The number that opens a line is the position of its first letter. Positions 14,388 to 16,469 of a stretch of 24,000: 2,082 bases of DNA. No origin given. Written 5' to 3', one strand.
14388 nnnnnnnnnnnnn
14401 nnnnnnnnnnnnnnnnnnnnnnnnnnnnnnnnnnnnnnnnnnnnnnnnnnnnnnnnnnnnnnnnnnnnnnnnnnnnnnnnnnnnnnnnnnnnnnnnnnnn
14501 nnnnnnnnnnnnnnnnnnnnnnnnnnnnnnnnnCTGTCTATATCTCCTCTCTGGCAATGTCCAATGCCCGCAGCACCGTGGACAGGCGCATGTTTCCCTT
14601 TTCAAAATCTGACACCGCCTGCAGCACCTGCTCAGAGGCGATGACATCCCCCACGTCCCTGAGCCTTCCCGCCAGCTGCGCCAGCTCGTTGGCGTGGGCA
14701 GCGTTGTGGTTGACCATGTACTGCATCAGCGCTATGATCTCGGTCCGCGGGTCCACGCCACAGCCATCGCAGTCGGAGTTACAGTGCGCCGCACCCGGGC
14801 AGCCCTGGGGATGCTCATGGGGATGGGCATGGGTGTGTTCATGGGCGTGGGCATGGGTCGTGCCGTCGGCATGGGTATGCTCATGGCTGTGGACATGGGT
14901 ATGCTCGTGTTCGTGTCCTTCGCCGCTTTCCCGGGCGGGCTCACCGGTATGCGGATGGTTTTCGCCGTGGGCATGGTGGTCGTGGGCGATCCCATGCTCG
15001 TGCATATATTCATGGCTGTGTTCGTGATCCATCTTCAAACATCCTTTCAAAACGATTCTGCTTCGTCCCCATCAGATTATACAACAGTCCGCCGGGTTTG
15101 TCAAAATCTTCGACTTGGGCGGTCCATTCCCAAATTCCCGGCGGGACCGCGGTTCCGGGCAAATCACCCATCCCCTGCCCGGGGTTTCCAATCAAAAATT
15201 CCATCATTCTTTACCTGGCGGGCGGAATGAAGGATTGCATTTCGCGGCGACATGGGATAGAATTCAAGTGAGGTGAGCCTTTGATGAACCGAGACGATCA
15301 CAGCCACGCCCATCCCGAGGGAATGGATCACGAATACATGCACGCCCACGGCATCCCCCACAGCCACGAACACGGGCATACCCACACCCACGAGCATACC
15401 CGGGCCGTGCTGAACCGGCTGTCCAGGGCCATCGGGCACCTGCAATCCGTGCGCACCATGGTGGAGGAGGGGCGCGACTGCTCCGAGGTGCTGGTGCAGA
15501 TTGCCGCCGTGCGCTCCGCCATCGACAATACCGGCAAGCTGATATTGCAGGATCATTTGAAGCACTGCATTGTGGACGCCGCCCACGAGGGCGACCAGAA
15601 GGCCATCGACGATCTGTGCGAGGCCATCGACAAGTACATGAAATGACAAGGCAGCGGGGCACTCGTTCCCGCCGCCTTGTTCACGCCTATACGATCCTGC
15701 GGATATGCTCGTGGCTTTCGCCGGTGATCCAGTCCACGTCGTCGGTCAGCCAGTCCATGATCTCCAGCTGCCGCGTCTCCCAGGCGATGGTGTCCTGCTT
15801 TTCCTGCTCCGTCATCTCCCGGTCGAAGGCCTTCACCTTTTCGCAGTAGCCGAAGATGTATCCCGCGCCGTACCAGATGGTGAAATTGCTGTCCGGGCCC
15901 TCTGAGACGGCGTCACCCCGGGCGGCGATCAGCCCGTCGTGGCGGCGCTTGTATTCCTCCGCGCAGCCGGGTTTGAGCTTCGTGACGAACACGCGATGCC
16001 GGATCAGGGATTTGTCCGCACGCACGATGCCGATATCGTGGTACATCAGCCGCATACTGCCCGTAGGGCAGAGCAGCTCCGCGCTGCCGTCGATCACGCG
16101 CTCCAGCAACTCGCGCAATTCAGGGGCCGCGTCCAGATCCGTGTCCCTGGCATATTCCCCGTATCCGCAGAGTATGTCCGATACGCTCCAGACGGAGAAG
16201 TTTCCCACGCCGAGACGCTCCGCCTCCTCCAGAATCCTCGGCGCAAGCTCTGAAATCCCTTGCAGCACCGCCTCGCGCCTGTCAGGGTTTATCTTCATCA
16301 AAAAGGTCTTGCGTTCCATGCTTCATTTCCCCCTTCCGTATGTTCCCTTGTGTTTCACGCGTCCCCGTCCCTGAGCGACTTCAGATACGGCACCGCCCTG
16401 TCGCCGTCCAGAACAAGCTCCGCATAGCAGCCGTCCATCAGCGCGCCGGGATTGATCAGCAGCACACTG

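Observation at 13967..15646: Candidate nickel-sensing/storage/delivery cassette attached to the head of the acetyl-CoA synthase operon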

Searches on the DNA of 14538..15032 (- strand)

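Call 32: search_rna_families(sources=[L036, L065, L066, L021, L024, L061, L028, L045], threshold=gathering)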
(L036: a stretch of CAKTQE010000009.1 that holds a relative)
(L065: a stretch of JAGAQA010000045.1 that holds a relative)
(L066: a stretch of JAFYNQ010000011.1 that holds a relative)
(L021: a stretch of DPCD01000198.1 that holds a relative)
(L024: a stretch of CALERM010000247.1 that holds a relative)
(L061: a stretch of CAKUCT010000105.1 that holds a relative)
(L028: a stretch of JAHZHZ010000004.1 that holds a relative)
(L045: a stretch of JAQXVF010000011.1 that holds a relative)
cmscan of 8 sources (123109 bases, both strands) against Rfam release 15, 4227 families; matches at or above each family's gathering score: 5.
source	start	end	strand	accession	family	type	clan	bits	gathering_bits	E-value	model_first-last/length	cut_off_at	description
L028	5229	5410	+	RF00174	Cobalamin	Cis-reg; riboswitch;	CL00101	111.4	31.5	8.5e-27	1-189/189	no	Cobalamin riboswitch aptamer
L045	2852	2963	+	RF02981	FTHFS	Cis-reg;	-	84.3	72.6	1.1e-10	1-117/117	no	FTHFS RNA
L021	3672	3753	-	RF00504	Glycine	Cis-reg; riboswitch;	CL00125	62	32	3.9e-10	1-94/94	no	Glycine riboswitch aptamer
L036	7371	7470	-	RF00167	Purine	Cis-reg; riboswitch;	CL00123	43.5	37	0.0013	1-102/102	no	Purine riboswitch aptamer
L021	3595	3668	-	RF00504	Glycine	Cis-reg; riboswitch;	CL00125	39.4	32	0.00034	9-86/94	no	Glycine riboswitch aptamer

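Call 35: search_rna_families(source=L065, start=9820, end=10010, threshold=evalue, max_evalue=10, show_alignments=2)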
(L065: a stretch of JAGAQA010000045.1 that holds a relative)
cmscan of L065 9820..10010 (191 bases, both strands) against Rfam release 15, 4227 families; matches with E-value up to 10: 2.
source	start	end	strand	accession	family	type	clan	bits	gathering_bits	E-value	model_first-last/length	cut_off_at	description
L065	9870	9939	-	RF03669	mir-2767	Gene; miRNA;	-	16.3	69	1.5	1-80/80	no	mir-2767 microRNA precursor family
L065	9865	9939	+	RF00841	mir-384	Gene; miRNA;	-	14.9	72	6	1-88/88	no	mir-384 microRNA precursor family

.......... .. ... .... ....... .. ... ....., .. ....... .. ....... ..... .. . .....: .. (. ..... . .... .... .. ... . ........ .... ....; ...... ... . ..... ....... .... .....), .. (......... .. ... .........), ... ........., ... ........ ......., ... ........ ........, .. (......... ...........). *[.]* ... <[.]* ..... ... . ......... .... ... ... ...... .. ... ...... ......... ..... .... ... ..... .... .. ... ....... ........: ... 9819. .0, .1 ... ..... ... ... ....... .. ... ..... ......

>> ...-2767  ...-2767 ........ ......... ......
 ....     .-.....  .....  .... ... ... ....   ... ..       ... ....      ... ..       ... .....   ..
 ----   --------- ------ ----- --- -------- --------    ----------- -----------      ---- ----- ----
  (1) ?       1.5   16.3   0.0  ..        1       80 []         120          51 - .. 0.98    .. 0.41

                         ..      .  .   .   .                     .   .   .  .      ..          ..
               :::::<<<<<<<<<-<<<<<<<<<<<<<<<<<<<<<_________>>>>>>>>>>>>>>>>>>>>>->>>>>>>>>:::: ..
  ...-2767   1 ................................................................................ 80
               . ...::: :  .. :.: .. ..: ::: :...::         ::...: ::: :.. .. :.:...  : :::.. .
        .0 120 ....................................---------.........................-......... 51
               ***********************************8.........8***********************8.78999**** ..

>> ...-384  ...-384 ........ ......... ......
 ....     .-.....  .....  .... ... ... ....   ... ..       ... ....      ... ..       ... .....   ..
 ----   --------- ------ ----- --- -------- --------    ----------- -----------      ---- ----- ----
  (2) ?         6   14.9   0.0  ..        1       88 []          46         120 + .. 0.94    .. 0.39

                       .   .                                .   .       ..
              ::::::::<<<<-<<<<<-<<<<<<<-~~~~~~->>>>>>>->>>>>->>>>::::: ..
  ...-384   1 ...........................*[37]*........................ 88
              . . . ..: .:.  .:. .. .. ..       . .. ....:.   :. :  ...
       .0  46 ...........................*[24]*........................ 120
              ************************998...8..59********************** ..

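Call 36: search_rna_families(source=L036, start=9770, end=10010, threshold=evalue, max_evalue=10, show_alignments=2)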
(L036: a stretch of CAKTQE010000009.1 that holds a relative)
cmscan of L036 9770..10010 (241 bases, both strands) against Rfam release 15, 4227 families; matches with E-value up to 10: 12.
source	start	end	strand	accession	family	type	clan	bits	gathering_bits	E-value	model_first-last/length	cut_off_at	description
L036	9829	9935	-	RF00790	mir-358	Gene; miRNA;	-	29.4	65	8.5e-05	1-114/114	no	mir-358 microRNA precursor family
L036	9851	9917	-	RF04255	MIR8001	Gene; miRNA;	-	28.2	90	0.0013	1-67/67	no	MIR8001 microRNA precursor family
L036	9853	9919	+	RF04255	MIR8001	Gene; miRNA;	-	26.5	90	0.0033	1-67/67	no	MIR8001 microRNA precursor family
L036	9851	9920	+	RF04289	mir-3596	Gene; miRNA;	CL00148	20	96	0.15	1-82/82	no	mir-3596 microRNA precursor family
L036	9852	9918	+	RF03360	mir-3156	Gene; miRNA;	-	17.2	76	0.75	1-77/77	no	mir-3156 microRNA precursor family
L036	9843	9927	-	RF03482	mir-4774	Gene; miRNA;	-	17.1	85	1.7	1-76/76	no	mir-4774 microRNA precursor family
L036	9853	9915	-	RF04075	mir-1545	Gene; miRNA;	-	16.5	78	0.42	1-58/58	no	mir-1545 microRNA precursor family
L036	9835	9934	-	RF04059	MIR5020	Gene; miRNA;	-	16.2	73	1.2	1-109/109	no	MIR5020 microRNA precursor family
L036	9844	9925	-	RF04164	MIR1507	Gene; miRNA;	-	15.5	73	0.71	1-107/107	no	MIR1507 microRNA precursor family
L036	9853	9917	+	RF04249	mir-310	Gene; miRNA;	CL00137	15.3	48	2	1-74/74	no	mir-310 microRNA precursor family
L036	9840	9929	-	RF00827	mir-77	Gene; miRNA;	-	13.9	83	2.4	1-89/89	no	mir-77 microRNA precursor family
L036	9808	9836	+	RF01120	sR33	Gene; snRNA; snoRNA; CD-box;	-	11.3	37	5.1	27-55/55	no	Small nucleolar RNA sR33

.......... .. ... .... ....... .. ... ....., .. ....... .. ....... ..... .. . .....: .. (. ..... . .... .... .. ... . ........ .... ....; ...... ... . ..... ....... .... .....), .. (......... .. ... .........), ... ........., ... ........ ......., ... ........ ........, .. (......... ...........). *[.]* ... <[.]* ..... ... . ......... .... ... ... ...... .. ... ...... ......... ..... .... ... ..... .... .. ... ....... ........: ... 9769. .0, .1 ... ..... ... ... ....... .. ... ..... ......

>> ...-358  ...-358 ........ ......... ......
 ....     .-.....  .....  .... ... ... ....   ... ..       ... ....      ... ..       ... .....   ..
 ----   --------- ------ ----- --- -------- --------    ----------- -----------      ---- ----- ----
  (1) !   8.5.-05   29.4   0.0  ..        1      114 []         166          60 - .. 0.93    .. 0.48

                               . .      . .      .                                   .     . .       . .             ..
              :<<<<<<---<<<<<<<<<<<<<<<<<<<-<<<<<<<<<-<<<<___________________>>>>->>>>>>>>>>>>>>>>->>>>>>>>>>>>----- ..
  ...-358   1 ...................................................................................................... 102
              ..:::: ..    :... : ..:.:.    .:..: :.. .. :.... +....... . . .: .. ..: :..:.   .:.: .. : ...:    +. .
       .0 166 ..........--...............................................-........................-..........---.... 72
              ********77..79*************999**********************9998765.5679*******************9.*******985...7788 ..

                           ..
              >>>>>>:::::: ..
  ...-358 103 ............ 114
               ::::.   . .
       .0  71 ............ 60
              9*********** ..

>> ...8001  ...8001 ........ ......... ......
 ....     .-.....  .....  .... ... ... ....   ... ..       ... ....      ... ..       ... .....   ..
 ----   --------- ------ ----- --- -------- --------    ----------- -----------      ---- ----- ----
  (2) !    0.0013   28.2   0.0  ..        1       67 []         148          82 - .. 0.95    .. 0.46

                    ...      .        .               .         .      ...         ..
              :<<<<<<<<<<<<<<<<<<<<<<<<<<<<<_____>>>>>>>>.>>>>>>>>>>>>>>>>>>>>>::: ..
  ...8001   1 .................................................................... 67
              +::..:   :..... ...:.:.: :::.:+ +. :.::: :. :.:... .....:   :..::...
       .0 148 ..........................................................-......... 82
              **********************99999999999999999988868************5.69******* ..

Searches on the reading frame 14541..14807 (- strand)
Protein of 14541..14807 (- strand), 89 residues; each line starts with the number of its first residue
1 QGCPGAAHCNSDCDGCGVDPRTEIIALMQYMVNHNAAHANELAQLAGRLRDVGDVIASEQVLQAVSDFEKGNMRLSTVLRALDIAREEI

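Call 65: search_protein_representatives(alignment_id=A2)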
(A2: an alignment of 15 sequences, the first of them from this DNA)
Query: 15 sequences, 86 profile positions. Proteins with E-value up to 0.001 (for the whole library): 578; up to 1e-10: 190; up to 1e-30: 13. The best 150 are listed.
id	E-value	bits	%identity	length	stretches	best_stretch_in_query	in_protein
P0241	8.1e-39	147.7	-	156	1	1-85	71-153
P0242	6.2e-38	144.9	-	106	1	4-84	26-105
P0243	2.8e-37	142.8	-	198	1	10-84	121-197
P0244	4.9e-37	142.0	-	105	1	11-84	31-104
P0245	5.5e-35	135.5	-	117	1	8-85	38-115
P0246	7.7e-35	135.0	-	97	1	19-84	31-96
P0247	1.3e-33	131.0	-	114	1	4-85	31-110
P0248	1.4e-33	130.9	-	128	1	7-84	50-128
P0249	2.9e-33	129.9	-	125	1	2-85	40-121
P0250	1.7e-31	124.3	-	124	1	4-83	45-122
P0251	2.1e-31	124.0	-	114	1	7-85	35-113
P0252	5.0e-31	122.8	-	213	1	19-84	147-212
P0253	6.1e-31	122.5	-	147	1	1-84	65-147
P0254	2.2e-30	120.7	-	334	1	6-85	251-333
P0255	1.5e-29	118.0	-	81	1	29-85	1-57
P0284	1.2e-18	83.1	-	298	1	12-83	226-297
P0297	1.7e-17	79.4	-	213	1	13-83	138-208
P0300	2.6e-17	78.8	-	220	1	3-83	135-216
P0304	4.8e-17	78.0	-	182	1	15-83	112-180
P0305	1.0e-16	76.9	-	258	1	18-85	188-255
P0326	2.9e-15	72.2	-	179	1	5-81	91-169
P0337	9.2e-15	70.6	-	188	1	21-83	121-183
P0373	4.0e-13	65.4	-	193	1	16-83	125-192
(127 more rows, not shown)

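Call 67: search_protein_families(library=pfam, proteins=[P0300, P0326, P0284, P0297, P0305, P0373, P0304, P0337, P0243, P0254], max_evalue=0.01)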
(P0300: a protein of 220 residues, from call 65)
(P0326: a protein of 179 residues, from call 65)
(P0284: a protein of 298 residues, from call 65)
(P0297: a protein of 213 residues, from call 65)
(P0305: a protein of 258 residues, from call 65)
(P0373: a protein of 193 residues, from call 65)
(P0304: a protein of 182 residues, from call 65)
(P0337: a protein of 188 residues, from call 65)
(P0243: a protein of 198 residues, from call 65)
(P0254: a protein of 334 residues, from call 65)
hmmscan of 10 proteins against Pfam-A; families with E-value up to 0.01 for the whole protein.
P0300 (220 aa): 1 family
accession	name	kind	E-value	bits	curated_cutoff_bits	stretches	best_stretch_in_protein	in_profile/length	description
PF02492.25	cobW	-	8.6e-08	32.4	20.7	1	2-92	88-179/180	CobW/HypB/UreG, nucleotide-binding domain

P0326 (179 aa): 0 families

P0284 (298 aa): 3 families
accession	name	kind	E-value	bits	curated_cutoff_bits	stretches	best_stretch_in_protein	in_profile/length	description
PF00005.33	ABC_tran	-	3e-24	86.6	25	1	20-151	1-135/137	ABC transporter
PF13401.12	AAA_22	-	0.0019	19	27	1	33-165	8-102/130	AAA domain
PF03266.21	NTPase_1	-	0.0063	16.8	23.9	0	139-209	92-158/168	NTPase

P0297 (213 aa): 1 family
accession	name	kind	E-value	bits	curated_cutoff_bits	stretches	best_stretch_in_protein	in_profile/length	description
PF01297.22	ZnuA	-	1.6e-25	90.5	29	1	34-175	1-137/263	Zinc-uptake complex component A periplasmic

P0305 (258 aa): 1 family
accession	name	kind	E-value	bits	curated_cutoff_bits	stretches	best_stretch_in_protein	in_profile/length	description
PF08241.18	Methyltransf_11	-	0.0024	18.9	21.2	1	25-109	5-94/95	Methyltransferase domain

P0373 (193 aa): 5 families
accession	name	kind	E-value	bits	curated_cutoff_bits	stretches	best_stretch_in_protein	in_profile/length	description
PF08241.18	Methyltransf_11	-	1.1e-08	36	21.2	1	2-61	31-94/95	Methyltransferase domain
PF13649.12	Methyltransf_25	-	3.8e-07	31.1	27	1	1-58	33-97/97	Methyltransferase domain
PF08242.18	Methyltransf_12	-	5.2e-06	27.6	30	1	8-60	47-98/98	Methyltransferase domain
PF13489.12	Methyltransf_23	-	0.00054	20.2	27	1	23-62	77-116/164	Methyltransferase domain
PF13847.12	Methyltransf_31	-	0.0039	17.3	27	1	9-71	53-118/145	Methyltransferase domain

P0304 (182 aa): 1 family
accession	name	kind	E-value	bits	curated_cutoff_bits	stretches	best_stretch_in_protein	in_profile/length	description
PF10721.14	DUF2514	-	0.0018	18.8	26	1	119-164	117-160/161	Protein of unknown function (DUF2514)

P0337 (188 aa): 1 family
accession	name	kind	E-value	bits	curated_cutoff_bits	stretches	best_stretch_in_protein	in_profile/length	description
PF02283.22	CobU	-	3.3e-28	98.8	27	1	5-130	1-112/168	Cobinamide kinase / cobinamide phosphate guanyltransferase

P0243 (198 aa): 1 family
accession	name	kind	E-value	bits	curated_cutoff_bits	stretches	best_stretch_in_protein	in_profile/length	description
PF02579.22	Nitro_FeMo-Co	-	1.4e-17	64.2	26.3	1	12-96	5-93/94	Dinitrogenase iron-molybdenum cofactor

P0254 (334 aa): 2 families
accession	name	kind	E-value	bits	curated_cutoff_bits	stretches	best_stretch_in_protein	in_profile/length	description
PF02195.25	ParB_N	-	1.5e-07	31.8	26.3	1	27-100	11-77/95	ParB N-terminal domain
PF18041.7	MapZ_EC1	-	0.0037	18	33.1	0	109-150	22-63/129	MapZ extracellular domain 1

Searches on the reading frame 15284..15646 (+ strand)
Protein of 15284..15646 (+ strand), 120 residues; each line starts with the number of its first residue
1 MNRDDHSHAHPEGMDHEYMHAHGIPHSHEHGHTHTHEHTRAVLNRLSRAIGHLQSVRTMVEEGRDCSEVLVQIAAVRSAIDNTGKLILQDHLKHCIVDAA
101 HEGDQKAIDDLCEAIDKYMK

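Call 3: search_protein_families(library=pfam, proteins=[window:15284-15646:+], max_evalue=0.1)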
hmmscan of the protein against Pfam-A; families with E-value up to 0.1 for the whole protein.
window:15284-15646:+ (120 aa): 1 family
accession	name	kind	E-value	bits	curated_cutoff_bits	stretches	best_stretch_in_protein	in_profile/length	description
PF02583.22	Trns_repr_metal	-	2e-27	95.8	22.8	1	40-117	3-78/78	Metal-sensitive transcriptional repressor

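Call 4: search_protein_families(library=ncbifam, proteins=[window:15284-15646:+], max_evalue=0.1)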
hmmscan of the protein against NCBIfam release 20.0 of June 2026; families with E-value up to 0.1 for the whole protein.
window:15284-15646:+ (120 aa): 3 families
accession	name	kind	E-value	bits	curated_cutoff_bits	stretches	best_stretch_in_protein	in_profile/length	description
NF052430.1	repress_RicR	exception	4.6e-13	49.6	175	1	42-114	11-83/93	copper-sensing transcriptional repressor RicR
NF008464.0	PRK11352.1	equivalog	2e-10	40.9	133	1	34-120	3-91/91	formaldehyde-responsive transcriptional repressor FrmR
NF011613.0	PRK15039.1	equivalog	1.2e-09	38.8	138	1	33-120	2-90/90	Ni(II)/Co(II)-binding transcriptional repressor RcnR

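Call 26: search_solved_structures(query=window:15284-15646:+, max_evalue=0.001, show_alignments=3)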
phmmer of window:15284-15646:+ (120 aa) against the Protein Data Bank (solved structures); distinct sequences matched with E-value up to 0.001: 10.
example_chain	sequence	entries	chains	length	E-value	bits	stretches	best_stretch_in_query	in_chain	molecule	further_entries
5fmn_A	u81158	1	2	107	1.1e-26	96.4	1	24-119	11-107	INRS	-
6ahx_A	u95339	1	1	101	1.4e-24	89.7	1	27-111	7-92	Putative cytosolic protein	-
4m1p_A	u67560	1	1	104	1.7e-13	53.9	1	33-119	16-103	Copper-sensitive operon repressor (CsoR)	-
3aai_A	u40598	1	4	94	1.5e-11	47.7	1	25-115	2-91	Copper homeostasis operon regulatory protein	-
2hh7_A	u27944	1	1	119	5.1e-11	45.9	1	39-115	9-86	Hypothetical protein CsoR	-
4adz_A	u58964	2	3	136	1.3e-10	44.6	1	25-109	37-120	CSOR | COPPER SENSITIVE OPERON REPRESSOR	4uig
7mq1_A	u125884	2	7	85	1.5e-08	38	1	43-104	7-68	Copper-sensing transcriptional repressor csoR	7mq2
7mq3_A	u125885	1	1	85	4.1e-08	36.6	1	43-104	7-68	Copper-sensing transcriptional repressor csoR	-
5lcy_A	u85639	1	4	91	3.1e-07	33.7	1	34-108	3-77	Frmr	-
5lbm_A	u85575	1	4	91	4.9e-06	29.9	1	35-120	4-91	Transcriptional repressor FrmR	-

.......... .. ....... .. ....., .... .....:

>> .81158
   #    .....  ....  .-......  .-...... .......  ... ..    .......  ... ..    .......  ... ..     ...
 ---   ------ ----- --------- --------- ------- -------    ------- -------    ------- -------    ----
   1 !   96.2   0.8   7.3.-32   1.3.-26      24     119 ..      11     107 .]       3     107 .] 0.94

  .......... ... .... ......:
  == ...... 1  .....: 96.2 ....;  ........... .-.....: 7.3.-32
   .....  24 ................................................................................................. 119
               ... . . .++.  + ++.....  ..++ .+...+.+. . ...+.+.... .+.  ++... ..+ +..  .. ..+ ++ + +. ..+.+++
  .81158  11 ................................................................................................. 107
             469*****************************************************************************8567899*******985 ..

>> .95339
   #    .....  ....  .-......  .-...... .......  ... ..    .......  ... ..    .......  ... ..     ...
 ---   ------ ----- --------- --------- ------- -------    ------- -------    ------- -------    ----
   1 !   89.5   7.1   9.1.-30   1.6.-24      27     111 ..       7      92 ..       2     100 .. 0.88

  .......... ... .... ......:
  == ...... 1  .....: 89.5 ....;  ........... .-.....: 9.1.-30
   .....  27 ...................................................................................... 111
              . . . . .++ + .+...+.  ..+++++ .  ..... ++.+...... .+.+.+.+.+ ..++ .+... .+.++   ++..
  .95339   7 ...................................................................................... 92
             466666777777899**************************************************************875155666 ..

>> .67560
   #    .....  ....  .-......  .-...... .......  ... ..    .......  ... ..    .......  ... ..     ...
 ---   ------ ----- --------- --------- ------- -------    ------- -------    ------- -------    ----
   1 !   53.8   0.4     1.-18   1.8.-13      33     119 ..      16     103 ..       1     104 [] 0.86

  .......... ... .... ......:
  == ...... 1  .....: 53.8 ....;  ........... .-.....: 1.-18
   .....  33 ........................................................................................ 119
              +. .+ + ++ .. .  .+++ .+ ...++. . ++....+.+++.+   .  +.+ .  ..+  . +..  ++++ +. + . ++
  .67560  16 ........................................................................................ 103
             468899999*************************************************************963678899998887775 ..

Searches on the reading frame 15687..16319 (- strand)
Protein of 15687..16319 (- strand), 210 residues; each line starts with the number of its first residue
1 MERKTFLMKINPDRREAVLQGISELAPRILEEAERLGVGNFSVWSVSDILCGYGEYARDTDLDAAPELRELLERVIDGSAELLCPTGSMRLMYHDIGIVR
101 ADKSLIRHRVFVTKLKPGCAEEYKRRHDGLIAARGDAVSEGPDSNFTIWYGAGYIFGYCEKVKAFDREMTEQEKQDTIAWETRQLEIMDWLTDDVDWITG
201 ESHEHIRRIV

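Call 3: search_protein_families(library=pfam, proteins=[window:15687-16319:-], max_evalue=0.1)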
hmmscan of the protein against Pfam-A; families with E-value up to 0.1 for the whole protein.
window:15687-16319:- (210 aa): 1 family
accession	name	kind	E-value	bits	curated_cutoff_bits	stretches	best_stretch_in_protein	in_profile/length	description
PF05336.19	rhaM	-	5.6e-11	43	23.4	1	110-190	3-84/105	L-rhamnose mutarotase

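Call 4: search_protein_families(library=ncbifam, proteins=[window:15687-16319:-], max_evalue=0.1)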
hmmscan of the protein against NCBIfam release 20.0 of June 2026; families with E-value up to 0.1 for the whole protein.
window:15687-16319:- (210 aa): 1 family
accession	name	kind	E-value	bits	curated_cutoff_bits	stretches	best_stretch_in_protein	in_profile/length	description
TIGR02625.1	YiiL_rotase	equivalog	1.4e-05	25.3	99.6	1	110-160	3-55/102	L-rhamnose mutarotase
